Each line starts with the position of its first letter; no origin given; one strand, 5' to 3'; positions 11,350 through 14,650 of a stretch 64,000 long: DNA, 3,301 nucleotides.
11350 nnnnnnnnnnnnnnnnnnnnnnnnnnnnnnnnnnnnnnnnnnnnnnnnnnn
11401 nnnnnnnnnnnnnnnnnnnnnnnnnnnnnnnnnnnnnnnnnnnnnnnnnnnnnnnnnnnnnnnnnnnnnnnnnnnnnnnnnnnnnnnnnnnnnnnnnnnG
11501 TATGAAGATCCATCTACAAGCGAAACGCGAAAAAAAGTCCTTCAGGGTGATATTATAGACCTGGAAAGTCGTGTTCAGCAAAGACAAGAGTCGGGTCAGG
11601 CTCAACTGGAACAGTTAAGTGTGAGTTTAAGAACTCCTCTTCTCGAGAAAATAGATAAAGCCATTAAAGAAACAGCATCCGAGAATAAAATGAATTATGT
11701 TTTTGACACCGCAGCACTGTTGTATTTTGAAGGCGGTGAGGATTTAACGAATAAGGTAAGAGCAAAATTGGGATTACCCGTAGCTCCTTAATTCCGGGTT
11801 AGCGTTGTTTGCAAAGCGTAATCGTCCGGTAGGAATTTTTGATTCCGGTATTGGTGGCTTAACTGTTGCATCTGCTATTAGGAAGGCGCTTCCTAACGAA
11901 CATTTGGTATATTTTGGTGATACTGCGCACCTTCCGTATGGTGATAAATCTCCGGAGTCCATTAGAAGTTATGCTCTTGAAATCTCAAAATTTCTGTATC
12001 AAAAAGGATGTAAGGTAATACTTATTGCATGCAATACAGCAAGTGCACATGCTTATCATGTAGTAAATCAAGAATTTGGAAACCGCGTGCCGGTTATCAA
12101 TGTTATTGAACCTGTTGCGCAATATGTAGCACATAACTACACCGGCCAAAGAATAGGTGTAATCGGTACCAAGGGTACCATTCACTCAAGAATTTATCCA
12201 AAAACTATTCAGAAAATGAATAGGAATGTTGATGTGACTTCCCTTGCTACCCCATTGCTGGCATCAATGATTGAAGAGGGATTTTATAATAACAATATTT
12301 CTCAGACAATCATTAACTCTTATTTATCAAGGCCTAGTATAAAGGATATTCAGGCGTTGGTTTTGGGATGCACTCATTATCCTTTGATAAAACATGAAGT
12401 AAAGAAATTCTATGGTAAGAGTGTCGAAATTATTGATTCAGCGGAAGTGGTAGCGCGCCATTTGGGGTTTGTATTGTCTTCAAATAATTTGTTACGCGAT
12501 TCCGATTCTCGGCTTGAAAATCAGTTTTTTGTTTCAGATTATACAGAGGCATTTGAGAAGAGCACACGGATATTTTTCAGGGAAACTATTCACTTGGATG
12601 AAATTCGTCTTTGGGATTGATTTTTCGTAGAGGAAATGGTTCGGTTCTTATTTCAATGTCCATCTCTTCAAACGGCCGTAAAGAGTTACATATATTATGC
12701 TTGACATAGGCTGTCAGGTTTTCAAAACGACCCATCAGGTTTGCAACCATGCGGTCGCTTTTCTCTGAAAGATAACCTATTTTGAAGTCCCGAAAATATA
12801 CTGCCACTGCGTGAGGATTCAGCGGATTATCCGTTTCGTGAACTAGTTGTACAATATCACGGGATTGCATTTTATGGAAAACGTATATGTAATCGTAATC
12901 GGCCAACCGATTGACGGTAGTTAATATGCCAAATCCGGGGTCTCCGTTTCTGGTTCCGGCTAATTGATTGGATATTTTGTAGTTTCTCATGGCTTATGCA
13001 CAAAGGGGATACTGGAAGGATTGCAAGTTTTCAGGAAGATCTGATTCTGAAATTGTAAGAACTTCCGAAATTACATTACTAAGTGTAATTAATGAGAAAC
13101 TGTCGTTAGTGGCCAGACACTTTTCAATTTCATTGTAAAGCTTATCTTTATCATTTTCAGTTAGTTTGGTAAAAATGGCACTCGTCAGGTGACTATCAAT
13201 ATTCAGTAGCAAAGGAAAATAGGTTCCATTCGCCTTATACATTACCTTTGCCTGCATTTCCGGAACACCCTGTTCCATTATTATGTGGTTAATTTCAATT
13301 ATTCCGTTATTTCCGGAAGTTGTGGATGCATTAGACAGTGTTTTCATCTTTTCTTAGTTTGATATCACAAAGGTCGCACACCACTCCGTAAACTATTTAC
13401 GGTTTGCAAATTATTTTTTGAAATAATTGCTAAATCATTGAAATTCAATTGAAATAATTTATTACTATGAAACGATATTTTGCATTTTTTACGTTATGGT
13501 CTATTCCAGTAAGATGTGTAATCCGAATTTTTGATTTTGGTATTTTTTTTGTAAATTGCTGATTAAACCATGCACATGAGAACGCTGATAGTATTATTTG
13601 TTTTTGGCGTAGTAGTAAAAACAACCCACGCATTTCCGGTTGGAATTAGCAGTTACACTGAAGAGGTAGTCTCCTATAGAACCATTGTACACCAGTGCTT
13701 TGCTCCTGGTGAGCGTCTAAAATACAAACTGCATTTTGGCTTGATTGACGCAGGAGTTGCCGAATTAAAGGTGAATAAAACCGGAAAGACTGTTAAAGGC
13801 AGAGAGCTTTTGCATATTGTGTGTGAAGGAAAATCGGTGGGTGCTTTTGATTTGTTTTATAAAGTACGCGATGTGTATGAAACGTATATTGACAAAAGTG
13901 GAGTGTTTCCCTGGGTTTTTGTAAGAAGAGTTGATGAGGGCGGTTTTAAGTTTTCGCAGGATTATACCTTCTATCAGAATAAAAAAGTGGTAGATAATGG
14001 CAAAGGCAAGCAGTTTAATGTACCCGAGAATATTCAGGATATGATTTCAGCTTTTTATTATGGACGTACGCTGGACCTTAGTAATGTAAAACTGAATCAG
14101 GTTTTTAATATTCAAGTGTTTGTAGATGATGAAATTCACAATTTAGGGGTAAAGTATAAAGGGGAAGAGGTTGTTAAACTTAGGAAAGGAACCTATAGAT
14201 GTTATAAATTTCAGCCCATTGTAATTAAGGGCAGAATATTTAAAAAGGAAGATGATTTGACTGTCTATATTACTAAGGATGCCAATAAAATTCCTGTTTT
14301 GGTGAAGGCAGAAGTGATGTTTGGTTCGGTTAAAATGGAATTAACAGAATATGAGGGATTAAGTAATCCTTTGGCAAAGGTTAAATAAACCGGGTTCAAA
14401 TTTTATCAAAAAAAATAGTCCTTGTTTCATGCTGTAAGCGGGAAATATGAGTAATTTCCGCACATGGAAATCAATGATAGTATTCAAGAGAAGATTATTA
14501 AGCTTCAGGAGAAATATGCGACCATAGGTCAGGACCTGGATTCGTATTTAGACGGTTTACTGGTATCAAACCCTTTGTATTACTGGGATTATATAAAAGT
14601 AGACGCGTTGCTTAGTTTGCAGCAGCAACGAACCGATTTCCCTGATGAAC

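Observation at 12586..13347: Two-gene cassette (117-aa unknown plus standalone HIRAN-domain protein) convergent with murI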

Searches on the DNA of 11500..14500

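Call 83: search_rna_families(source=window, start=11500, end=14500, threshold=evalue, max_evalue=1)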
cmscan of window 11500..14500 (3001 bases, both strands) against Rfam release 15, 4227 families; matches with E-value up to 1: 0.
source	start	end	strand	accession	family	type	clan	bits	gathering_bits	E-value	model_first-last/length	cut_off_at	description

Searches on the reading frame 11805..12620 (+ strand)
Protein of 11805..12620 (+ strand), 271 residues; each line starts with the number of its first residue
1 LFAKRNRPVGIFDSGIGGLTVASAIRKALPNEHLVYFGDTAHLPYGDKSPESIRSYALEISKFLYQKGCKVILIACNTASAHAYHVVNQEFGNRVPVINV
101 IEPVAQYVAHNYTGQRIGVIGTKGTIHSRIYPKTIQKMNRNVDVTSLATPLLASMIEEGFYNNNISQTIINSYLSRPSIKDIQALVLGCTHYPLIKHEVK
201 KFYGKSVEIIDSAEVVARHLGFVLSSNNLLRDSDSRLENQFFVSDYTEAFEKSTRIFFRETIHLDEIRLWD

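Call 3: search_protein_families(library=pfam, proteins=[window:11805-12620:+], max_evalue=1)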
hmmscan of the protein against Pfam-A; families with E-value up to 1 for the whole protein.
window:11805-12620:+ (271 aa): 1 family
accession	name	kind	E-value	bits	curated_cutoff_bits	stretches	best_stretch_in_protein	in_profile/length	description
PF01177.27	Asp_Glu_race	-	1.8e-20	74.1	31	1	22-219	17-210/211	Asp/Glu/Hydantoin racemase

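Call 15: find_related_loci(query=window:11805-12620:+, collection=genome_contigs, flank=6000)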
Query window:11805-12620:+ (271 aa) in genome_contigs; peptide patterns used: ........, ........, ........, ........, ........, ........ (x = any residue, [..] = any of these).
270 stretches matched a pattern; 203 encode a relative of the query (tblastn E <= 1e-3); the best 80 are kept; 80 distinct loci.
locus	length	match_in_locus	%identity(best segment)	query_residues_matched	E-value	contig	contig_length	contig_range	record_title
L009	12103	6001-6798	63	4-269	4e-114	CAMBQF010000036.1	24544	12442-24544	MAG: Chitinophaga pinensis isolate MiE-14oct19-232 genome assembly, contig: MiE-14oct19-C2467, whole genome shotgun sequ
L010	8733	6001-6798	62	4-269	7e-114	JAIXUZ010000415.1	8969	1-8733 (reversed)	MAG: Bacteroidetes bacterium isolate D1_MAG_00048 pond_D1_MAG_00048_000000000024, whole genome shotgun sequence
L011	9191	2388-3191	64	4-271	5e-114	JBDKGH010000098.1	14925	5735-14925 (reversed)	MAG: Bacteroidota bacterium isolate farmington_2019_sw_WHONDRS-S19S_0053_B_bin.73 scaffold_1570560, whole genome shotgun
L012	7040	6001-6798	63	6-271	6e-114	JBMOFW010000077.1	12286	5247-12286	MAG: Flavobacteriales bacterium isolate Deming_bin.264 contig15252, whole genome shotgun sequence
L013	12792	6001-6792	64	8-271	2e-113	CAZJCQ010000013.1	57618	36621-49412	MAG TPA_asm: uncultured Chryseobacterium sp. isolate binchicken_co298_303 genome assembly, contig: NODE_801_length_57618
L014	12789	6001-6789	64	8-270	2e-112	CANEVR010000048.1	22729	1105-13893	MAG: Flavobacteriales bacterium isolate CE-Oct18-124 genome assembly, contig: CE-Oct18-C1586, whole genome shotgun seque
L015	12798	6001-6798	63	6-271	3e-112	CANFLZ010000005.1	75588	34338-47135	MAG: Flavobacteriales bacterium isolate Jr-14may18-124 genome assembly, contig: Jr-14may18-C498, whole genome shotgun se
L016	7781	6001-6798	62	6-271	2e-111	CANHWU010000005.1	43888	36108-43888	MAG: Flavobacteriales bacterium isolate RE-4nov15-171 genome assembly, contig: RE-4nov15-C777, whole genome shotgun sequ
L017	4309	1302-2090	63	8-270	5e-112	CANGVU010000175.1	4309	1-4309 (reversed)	MAG: Flavobacteriales bacterium isolate RE-15aug16-227 genome assembly, contig: RE-15aug16-C45662, whole genome shotgun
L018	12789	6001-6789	64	8-270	3e-111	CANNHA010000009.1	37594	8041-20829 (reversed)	MAG: Flavobacteriales bacterium isolate ZE-Jul18-93 genome assembly, contig: ZE-Jul18-C521, whole genome shotgun sequenc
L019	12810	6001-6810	60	1-271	7e-111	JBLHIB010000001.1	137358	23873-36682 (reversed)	MAG: Gammaproteobacteria bacterium isolate 3300054975_98 Ga0535640_0000005, whole genome shotgun sequence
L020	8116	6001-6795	62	6-270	1e-110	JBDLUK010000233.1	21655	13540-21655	MAG: Bacteroidota bacterium isolate littlewindriver_2019_sw_WHONDRS-S19S_0009_B_bin.18 scaffold_134415, whole genome sho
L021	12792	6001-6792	63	8-271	1e-110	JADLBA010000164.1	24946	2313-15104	MAG: Crocinitomicaceae bacterium isolate SJ145 c_000001010538, whole genome shotgun sequence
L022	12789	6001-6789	63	8-270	6e-110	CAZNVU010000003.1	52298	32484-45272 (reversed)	MAG TPA_asm: uncultured Chryseobacterium sp. isolate SRP318679_co1_75 genome assembly, contig: NODE_959_length_52298_cov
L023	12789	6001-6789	63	8-270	1e-109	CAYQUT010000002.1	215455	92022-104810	MAG TPA_asm: uncultured Chryseobacterium sp. isolate SRP219642_co8_20 genome assembly, contig: NODE_15_length_215455_cov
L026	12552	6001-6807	59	2-271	9e-107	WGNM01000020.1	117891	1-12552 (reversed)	MAG: Cryomorphaceae bacterium isolate RI_182 c_000000009088, whole genome shotgun sequence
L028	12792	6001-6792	59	7-271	4e-105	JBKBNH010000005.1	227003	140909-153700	MAG: Flavobacteriales bacterium isolate 21H_023.bin.38 NODE_5_length_227003_cov_12.512713, whole genome shotgun sequence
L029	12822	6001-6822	57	2-271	1e-104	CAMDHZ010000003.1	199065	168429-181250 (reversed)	MAG: Chitinophaga pinensis isolate MsE-30jul19-124 genome assembly, contig: MsE-30jul19-C60, whole genome shotgun sequen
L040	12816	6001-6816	55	6-271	1e-101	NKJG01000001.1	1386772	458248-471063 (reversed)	MAG: Bacteroidetes bacterium B1(2017) isolate B1 NODE_3, whole genome shotgun sequence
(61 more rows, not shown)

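Call 86: find_encoding_contigs(protein=window:11805-12620:+, flank=3000, max_places=10)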
Protein window:11805-12620:+ (271 aa): no gene with exactly this product is on record in the collection.

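Call 88: find_encoding_contigs(protein=window:11805-12617:+, flank=3000, max_places=10)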
Protein seq(271 aa) (271 aa): no gene with exactly this product is on record in the collection.

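Call 96: search_protein_families(library=pfam, proteins=[L011:3191-3751:-, L011:3906-4310:-, L013:6796-8007:-, L019:6810-7322:-, L026:6822-7361:-, L028:6792-7439:-, L029:6841-7488:+, L040:6869-7540:-, L009:6858-8249:+, L021:7869-10472:+], max_evalue=0.001)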
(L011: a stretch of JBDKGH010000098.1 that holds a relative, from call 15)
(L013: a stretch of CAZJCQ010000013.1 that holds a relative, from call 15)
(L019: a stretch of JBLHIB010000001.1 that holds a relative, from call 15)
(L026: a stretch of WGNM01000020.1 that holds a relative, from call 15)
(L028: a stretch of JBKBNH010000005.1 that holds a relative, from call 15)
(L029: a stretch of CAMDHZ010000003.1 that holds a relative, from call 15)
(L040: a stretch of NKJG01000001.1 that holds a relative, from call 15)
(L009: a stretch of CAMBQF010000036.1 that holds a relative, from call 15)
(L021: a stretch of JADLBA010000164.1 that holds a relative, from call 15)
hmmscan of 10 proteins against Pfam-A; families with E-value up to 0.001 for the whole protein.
L011:3191-3751:- (186 aa): 1 family
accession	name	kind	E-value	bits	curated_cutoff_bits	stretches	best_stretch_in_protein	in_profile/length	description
PF01252.23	Peptidase_A8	-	2.9e-20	73.3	25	1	1-150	43-138/142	Signal peptidase (SPase) II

L011:3906-4310:- (134 aa): 1 family
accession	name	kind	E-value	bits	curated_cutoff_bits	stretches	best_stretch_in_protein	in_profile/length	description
PF01258.23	zf-dskA_traR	-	3.7e-08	33.6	24.9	1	101-129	2-30/36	Prokaryotic dksA/traR C4-type zinc finger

L013:6796-8007:- (403 aa): 2 families
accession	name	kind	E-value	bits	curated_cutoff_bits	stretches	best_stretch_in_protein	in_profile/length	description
PF05222.21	AlaDh_PNT_N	-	1.2e-18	68.1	30.4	1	9-139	2-135/136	Alanine dehydrogenase/PNT, N-terminal domain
PF01262.27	AlaDh_PNT_C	-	8.6e-08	32.3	23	1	182-381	28-202/214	Alanine dehydrogenase/PNT, C-terminal domain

L019:6810-7322:- (170 aa): 4 families
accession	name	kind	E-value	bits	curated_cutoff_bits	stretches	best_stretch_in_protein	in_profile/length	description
PF00132.30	Hexapep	-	8.3e-22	76.4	27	3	90-123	1-34/36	Bacterial transferase hexapeptide (six repeats)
PF25084.1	LbH_EIF2B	-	3e-13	50.1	54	2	17-115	9-103/105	EIF2B subunit epsilon LbH domain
PF14602.12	Hexapep_2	-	9.5e-08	32.1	27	2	74-105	2-32/34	Hexapeptide repeat of succinyl-transferase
PF21711.3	DCTN5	-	4.7e-06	26.8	40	1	16-155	18-166/182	Dynactin subunit 5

L026:6822-7361:- (179 aa): 4 families
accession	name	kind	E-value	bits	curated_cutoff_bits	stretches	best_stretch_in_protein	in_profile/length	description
PF00132.30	Hexapep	-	4.1e-20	71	27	3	95-128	1-34/36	Bacterial transferase hexapeptide (six repeats)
PF25084.1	LbH_EIF2B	-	4.3e-08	33.6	54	1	58-138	18-91/105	EIF2B subunit epsilon LbH domain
PF14602.12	Hexapep_2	-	8.3e-05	22.7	27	0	79-110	2-32/34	Hexapeptide repeat of succinyl-transferase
PF21711.3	DCTN5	-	0.00041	20.5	40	1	46-145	45-151/182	Dynactin subunit 5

L028:6792-7439:- (215 aa): 4 families
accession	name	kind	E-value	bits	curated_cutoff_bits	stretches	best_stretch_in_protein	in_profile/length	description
PF00072.30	Response_reg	-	1.8e-26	92.9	30.2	1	6-118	1-111/111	Response regulator receiver domain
PF00196.25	GerE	-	2.7e-16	59.4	23.5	1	154-209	2-57/57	Bacterial regulatory proteins, luxR family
PF13412.12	HTH_24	-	0.0005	20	21.9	0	157-196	3-44/48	Winged helix-turn-helix DNA-binding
PF08281.18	Sigma70_r4_2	-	0.00058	19.9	25.7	0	155-191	11-48/54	Sigma-70, region 4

L029:6841-7488:+ (215 aa): 0 families

L040:6869-7540:- (223 aa): 0 families

L009:6858-8249:+ (463 aa): 2 families
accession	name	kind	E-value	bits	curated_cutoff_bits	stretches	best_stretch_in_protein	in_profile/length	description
PF00152.25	tRNA-synt_2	-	5.9e-67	226.3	25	1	122-457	9-307/308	tRNA synthetases class II (D, K and N)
PF01336.31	tRNA_anti-codon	-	6.5e-13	48.9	27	1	20-97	1-74/75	OB-fold nucleic acid binding domain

L021:7869-10472:+ (867 aa): 3 families
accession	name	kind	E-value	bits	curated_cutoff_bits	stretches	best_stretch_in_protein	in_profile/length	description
PF01411.24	tRNA-synt_2c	-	5.5e-198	659.4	30.3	1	5-536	1-534/552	tRNA synthetases class II (A)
PF07973.19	tRNA_SAD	-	3.3e-16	59.4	24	1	650-692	1-44/44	Threonyl and Alanyl tRNA synthetase second additional domain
PF02272.25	DHHA1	-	1.8e-08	35.2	25.9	1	789-864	28-98/102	DHHA1 domain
